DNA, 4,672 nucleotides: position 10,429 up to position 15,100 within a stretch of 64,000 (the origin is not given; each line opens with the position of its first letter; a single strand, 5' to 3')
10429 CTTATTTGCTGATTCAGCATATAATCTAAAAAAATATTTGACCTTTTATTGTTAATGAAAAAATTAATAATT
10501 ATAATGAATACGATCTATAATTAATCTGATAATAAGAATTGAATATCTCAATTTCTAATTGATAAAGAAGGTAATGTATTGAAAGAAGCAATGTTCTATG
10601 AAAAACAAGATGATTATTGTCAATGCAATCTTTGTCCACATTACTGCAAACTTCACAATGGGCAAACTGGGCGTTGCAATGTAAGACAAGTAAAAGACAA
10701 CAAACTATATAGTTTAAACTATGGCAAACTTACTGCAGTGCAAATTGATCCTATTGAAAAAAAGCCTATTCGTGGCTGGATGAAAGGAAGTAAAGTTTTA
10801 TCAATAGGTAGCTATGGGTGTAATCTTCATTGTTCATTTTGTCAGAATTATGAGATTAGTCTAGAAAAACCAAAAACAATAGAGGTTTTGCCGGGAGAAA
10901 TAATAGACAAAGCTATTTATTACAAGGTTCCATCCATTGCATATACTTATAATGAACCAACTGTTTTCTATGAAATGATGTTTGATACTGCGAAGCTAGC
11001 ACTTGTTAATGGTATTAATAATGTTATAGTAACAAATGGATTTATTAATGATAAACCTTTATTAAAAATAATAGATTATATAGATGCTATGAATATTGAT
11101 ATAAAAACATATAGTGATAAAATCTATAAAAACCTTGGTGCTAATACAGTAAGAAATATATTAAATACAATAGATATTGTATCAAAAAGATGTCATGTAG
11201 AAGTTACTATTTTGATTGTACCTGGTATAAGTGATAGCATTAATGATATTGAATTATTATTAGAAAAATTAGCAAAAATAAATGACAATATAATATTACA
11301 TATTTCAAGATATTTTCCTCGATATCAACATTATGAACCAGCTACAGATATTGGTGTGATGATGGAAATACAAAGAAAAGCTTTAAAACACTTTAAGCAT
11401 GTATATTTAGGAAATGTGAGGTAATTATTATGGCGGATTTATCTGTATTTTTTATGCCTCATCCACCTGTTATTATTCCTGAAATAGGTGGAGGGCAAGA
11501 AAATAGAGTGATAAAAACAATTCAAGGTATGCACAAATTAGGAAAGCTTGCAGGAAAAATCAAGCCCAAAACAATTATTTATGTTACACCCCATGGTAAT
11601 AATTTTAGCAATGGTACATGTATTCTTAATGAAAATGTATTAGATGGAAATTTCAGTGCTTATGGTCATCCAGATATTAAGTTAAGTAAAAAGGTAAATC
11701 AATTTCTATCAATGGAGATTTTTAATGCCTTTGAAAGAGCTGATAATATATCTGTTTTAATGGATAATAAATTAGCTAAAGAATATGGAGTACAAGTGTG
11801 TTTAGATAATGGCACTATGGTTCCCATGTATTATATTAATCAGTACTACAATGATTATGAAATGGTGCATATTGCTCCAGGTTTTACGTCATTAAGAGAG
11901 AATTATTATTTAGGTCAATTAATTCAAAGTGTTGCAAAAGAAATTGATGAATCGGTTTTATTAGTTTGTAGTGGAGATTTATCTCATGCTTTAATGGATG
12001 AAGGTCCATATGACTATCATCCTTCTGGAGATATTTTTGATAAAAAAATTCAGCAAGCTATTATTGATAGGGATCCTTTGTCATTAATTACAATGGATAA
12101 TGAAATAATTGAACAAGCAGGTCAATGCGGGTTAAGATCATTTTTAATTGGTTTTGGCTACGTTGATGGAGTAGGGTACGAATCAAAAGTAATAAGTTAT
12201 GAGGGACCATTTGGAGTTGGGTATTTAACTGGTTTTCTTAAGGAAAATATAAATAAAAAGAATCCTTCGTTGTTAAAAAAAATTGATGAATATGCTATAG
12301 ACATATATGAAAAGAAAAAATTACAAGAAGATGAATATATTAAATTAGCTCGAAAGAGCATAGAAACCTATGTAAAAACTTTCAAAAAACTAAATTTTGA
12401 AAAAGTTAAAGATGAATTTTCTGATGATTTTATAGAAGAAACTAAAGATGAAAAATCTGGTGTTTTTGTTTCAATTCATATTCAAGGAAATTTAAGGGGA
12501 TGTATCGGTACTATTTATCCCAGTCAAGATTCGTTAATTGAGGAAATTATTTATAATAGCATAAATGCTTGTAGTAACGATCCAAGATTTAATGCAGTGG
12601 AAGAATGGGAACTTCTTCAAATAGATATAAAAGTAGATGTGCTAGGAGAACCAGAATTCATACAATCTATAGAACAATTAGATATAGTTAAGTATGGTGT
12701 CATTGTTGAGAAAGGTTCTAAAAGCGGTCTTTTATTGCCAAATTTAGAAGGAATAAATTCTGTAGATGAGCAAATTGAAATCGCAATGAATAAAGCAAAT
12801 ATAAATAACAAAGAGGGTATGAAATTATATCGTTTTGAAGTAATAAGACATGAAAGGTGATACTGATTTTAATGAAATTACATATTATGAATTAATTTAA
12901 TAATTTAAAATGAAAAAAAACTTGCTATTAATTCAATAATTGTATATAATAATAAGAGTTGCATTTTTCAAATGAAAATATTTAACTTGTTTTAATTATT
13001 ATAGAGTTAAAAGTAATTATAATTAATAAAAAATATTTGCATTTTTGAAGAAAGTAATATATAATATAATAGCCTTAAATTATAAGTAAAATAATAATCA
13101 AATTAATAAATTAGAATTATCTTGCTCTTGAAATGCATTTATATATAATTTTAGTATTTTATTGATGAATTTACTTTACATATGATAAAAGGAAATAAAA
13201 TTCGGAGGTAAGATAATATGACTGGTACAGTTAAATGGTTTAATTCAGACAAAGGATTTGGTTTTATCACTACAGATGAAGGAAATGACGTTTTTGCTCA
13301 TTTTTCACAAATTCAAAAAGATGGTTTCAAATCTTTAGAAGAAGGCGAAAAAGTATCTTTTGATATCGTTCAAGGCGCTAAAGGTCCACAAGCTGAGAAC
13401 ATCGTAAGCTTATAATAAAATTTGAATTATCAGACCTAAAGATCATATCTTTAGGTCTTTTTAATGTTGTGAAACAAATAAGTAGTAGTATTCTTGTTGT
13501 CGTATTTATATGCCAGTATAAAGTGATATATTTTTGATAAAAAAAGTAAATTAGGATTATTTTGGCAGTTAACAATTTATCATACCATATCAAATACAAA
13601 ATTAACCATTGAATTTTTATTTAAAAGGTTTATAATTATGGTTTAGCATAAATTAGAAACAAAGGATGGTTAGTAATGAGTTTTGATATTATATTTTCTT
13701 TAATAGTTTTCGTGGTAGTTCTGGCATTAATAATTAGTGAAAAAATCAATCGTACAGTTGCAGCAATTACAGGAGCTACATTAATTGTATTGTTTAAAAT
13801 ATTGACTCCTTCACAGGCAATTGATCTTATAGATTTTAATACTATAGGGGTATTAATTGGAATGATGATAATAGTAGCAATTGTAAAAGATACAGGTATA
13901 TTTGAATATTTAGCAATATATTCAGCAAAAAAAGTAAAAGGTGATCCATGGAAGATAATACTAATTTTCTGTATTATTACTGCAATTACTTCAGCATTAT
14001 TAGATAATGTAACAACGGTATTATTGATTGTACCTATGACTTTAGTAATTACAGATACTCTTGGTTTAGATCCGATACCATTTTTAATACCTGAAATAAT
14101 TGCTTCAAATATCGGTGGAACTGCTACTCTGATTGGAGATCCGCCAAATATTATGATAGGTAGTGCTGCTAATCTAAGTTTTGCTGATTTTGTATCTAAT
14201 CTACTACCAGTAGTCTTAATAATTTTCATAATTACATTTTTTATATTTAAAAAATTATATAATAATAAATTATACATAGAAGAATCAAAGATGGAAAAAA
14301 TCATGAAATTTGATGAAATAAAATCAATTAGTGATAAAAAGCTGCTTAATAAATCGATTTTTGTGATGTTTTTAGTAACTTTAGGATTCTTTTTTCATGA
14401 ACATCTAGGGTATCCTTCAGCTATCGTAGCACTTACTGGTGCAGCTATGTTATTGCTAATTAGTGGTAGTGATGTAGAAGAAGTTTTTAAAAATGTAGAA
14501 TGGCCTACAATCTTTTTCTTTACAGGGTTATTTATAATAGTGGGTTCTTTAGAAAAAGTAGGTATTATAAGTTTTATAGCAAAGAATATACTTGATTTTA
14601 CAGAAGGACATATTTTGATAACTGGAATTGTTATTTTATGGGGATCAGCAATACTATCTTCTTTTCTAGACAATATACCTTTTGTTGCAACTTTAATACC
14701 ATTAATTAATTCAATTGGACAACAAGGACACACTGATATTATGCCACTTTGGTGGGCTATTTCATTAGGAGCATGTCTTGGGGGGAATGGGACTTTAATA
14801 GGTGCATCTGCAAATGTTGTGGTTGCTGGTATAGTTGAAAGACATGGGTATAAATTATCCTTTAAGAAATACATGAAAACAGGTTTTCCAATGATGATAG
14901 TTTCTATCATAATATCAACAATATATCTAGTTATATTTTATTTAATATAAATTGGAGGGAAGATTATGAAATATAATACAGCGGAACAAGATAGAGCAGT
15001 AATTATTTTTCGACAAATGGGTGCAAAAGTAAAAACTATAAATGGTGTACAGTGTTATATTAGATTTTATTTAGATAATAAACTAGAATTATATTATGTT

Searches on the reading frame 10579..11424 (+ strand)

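Call 31: search_protein_families(library=pfam, proteins=[window:10579-11424:+], max_evalue=0.00001)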
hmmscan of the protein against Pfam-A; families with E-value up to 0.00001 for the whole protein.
window:10579-11424:+ (281 aa): 1 family
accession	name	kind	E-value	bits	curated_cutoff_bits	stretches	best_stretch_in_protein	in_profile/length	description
PF04055.27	Radical_SAM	-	1e-22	81.5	29.5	1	78-227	4-162/166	Radical SAM superfamily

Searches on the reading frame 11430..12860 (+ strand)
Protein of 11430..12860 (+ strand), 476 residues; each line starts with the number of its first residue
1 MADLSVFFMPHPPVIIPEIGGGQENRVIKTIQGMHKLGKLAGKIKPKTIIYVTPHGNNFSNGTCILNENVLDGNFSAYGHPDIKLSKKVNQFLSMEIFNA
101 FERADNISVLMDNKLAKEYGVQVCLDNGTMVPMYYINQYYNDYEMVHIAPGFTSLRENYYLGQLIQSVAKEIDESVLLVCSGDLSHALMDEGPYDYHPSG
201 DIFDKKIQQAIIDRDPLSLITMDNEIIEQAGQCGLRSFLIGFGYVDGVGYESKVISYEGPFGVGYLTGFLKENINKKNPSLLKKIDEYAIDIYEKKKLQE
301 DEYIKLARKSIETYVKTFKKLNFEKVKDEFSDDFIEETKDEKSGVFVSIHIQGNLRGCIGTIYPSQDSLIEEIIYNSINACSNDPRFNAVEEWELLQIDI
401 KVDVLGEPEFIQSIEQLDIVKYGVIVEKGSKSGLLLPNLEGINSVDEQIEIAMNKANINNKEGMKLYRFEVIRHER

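Call 31: search_protein_families(library=pfam, proteins=[window:11430-12860:+], max_evalue=0.00001)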
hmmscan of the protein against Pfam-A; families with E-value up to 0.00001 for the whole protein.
window:11430-12860:+ (476 aa): 2 families
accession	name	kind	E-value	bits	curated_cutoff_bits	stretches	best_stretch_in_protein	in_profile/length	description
PF01871.22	AMMECR1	-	2e-41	141.7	25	1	305-472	2-166/168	AMMECR1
PF02900.23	LigB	-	8.4e-36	123.9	26.3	1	7-265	3-266/269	Catalytic LigB subunit of aromatic ring-opening dioxygenase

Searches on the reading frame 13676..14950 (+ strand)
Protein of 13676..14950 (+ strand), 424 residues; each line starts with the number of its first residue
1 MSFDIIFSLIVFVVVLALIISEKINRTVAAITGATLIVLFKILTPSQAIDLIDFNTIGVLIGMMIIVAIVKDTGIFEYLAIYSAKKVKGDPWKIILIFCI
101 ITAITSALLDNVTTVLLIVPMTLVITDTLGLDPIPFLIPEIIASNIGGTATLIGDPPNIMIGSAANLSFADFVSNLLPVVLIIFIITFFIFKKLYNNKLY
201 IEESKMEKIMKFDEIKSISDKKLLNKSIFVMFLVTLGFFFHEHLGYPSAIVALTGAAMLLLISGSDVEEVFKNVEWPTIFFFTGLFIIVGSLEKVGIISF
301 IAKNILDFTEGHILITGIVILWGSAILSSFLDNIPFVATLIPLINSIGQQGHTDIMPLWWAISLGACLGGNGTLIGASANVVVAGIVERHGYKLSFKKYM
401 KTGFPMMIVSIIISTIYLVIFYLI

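Call 31: search_protein_families(library=pfam, proteins=[window:13676-14950:+], max_evalue=0.00001)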
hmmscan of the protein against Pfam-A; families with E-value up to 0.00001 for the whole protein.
window:13676-14950:+ (424 aa): 3 families
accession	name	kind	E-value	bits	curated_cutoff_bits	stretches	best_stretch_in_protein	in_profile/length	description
PF03600.22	CitMHS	-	3.7e-97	325.9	31.9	1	17-365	2-336/336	Citrate transporter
PF02040.21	ArsB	-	1e-21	78.3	22.2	1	9-421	3-422/423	Arsenical pump membrane protein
PF00939.25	Na_sulph_symp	-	1.6e-16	60.8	27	1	165-418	211-462/472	Sodium:sulfate symporter transmembrane region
